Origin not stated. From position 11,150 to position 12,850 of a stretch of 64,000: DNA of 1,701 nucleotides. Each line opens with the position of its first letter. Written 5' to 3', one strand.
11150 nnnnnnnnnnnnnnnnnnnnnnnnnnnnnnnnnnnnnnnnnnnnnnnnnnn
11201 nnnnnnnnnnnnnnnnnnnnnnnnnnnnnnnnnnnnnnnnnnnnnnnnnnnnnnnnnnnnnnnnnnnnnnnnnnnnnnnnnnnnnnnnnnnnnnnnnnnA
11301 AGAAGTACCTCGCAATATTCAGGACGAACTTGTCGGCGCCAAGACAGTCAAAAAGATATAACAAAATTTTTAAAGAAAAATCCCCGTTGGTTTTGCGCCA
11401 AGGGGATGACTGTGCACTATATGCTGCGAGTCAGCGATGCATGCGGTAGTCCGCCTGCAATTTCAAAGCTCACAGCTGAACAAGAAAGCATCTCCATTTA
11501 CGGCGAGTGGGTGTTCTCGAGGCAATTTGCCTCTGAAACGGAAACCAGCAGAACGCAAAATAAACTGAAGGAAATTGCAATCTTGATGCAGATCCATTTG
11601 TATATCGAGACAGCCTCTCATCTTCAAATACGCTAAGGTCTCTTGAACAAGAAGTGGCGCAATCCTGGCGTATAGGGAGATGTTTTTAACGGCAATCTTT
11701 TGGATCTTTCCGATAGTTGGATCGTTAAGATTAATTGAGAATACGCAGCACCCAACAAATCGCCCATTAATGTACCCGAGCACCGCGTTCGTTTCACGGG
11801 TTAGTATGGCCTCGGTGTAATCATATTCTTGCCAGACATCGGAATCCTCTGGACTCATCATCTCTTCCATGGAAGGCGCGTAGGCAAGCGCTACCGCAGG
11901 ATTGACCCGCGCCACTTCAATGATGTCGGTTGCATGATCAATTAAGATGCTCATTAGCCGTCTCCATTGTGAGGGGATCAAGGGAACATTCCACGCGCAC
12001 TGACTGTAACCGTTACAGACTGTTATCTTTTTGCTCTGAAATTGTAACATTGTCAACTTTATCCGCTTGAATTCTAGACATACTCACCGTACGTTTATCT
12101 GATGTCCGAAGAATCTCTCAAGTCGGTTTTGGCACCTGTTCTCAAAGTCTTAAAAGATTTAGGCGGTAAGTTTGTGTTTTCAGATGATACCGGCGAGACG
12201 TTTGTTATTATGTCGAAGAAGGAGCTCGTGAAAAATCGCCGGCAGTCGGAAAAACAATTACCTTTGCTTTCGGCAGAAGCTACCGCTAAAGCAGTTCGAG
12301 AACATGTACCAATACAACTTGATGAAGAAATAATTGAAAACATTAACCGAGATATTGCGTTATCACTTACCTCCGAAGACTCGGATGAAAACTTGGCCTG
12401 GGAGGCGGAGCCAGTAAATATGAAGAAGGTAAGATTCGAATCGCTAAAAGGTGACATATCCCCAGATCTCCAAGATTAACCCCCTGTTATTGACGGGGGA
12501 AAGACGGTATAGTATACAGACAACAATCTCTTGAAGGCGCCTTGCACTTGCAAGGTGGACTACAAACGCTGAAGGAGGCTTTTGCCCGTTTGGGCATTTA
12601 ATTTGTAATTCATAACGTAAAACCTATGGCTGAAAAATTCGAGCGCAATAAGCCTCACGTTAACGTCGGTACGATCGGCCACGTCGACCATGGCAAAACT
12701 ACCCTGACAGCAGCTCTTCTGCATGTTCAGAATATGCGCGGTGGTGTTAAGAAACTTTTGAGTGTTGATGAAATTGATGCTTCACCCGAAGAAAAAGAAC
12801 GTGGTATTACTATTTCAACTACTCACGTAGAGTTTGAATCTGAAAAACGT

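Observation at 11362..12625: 1.26-kb two-gene insertion splitting fusA from tuf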

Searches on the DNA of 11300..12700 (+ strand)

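Call 50: search_rna_families(source=window, start=11300, end=12700, threshold=evalue, max_evalue=1)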
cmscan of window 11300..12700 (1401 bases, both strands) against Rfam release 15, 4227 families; matches with E-value up to 1: 0.
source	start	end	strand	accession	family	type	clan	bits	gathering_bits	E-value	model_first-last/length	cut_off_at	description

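Call 85: search_with_rna_model(model_id=R1, source=window, start=12400, end=12700, filters=off, max_evalue=10, show_alignments=2)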
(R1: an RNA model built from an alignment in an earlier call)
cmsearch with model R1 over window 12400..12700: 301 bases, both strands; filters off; matches with E-value up to 10: 5.
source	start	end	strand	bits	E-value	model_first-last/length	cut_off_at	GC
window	12529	12576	+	12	0.0059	3-47/56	no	0.52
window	12584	12603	+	7.9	0.076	1-56/56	no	0.45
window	12474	12491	+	2.7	2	1-56/56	no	0.39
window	12647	12656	-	2.6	2.1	1-56/56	no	0.4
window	12417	12437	-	0.7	6.8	1-56/56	no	0.29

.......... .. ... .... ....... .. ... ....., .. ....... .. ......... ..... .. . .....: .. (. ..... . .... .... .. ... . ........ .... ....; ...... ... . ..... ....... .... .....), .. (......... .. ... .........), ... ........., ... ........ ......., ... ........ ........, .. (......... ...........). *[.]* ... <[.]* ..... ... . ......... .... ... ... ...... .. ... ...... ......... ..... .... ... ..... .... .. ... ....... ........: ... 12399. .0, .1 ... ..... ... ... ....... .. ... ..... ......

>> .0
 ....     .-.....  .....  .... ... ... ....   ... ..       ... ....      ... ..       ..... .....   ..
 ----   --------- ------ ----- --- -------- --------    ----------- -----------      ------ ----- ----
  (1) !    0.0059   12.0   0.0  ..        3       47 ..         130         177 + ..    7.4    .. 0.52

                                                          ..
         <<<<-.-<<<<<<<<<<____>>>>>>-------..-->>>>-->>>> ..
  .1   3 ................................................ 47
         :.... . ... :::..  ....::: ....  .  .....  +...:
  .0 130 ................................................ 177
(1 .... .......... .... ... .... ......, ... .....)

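Call 86: search_rna_families(sources=[L011, L028, L004], threshold=evalue, max_evalue=0.1)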
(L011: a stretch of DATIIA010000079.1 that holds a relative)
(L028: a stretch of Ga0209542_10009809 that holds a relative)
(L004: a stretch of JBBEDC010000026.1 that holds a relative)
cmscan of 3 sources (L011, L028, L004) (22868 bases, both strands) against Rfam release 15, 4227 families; matches with E-value up to 0.1: 1.
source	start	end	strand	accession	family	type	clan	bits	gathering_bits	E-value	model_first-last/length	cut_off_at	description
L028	2983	3066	-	RF00512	Leu_leader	Cis-reg; leader;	-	29.5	50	0.018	1-148/148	no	Leucine operon leader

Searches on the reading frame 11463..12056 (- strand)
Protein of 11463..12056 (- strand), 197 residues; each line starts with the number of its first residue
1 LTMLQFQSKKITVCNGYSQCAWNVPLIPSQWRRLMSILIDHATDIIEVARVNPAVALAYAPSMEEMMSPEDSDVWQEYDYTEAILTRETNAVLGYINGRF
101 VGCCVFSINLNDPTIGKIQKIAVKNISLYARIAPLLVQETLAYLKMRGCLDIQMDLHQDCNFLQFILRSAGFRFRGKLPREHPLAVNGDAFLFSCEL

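Call 3: search_protein_families(library=pfam, proteins=[window:11463-12056:-], max_evalue=1)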
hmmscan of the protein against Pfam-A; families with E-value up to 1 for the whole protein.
window:11463-12056:- (197 aa): 1 family
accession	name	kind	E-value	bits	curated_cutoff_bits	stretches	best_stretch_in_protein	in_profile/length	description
PF00583.31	Acetyltransf_1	-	0.00088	20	20.7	1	62-156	3-104/116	Acetyltransferase (GNAT) family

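Call 4: search_protein_families(library=ncbifam, proteins=[window:11463-12056:-], max_evalue=1)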
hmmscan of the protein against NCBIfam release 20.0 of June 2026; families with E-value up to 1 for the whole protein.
window:11463-12056:- (197 aa): 1 family
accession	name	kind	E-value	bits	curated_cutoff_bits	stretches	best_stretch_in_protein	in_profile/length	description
TIGR01575.1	rimI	equivalog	0.036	14.2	86.4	1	74-176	17-116/132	ribosomal protein S18-alanine N-acetyltransferase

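Call 7: find_homologous_proteins(query=window:11463-12056:-)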
Query window:11463-12056:- (197 aa): 1 proteins with E <= 0.001 among 79 candidates.
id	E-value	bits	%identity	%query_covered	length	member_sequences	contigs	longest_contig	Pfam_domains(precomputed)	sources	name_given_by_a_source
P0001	1.4e-103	363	100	83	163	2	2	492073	-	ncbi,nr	ncbi:MAG: hypothetical protein HYR90_02545 [Candidatus Andersenbacteria bacterium]|nr:hypothetical p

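Call 25: search_protein_representatives(protein=window:11463-12056:-)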
Query: 197 residues. Proteins with E-value up to 0.001 (for the whole library): 1; up to 1e-10: 1; up to 1e-30: 1. The best 1 are listed.
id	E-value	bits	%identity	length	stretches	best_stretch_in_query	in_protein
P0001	4.5e-104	362.7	100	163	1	35-197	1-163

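Call 48: search_solved_structures(query=window:11466-11954:-, max_evalue=10, show_alignments=2)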
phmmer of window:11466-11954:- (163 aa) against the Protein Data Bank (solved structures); distinct sequences matched with E-value up to 10: 0.

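Call 54: predict_structure(protein=window:11466-11954:-)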
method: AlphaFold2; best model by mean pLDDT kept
length: 163 residues; sequences in the alignment: 1
mean_pLDDT: 38.0   pTM: 0.32
mean pLDDT of the five models: 38.0, 33.9, 32.8, 29.5, 26.2
residues with pLDDT >= 90: 0; 70-90: 0; 50-70: 7; < 50: 156
segments of 3 or more residues with pLDDT < 50: 1-57, 59-65, 73-102, 104-163
pLDDT, mean of each block of 10 residues (from residue 1): 34 42 40 39 32 43 48 43 41 38 47 37 35 32 29 33 27
secondary structure, 60 per line:
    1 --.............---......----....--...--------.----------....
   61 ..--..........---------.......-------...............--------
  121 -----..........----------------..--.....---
elements in order: H3-15 H19-24 H29-32 E57-62 E65-74 E84-90 H98-112 H126-135 E156-160

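Call 63: search_protein_families(library=pfam, proteins=[window:11466-11954:-], max_evalue=1)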
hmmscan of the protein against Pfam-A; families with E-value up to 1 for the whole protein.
window:11466-11954:- (163 aa): 1 family
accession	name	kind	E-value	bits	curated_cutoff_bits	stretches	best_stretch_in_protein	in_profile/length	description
PF00583.31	Acetyltransf_1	-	0.00073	20.2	20.7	1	28-122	3-104/116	Acetyltransferase (GNAT) family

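Call 67: search_protein_families(library=padloc, proteins=[window:11466-12056:-], max_evalue=1)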
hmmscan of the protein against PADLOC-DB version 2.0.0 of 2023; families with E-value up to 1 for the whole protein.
window:11466-12056:- (197 aa): 0 families

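Call 68: search_protein_families(library=phrogs, proteins=[window:11466-12056:-], max_evalue=1)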
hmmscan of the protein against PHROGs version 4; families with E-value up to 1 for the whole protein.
window:11466-12056:- (197 aa): 3 families
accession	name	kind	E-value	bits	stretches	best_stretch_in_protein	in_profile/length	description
phrog_3810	-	other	0.0025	18.8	1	93-161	62-131/155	acetyltransferase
phrog_18176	-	unknown function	0.031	15.2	1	122-163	51-92/97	-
phrog_36270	-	other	0.39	11.5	1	110-179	86-152/187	acetyltransferase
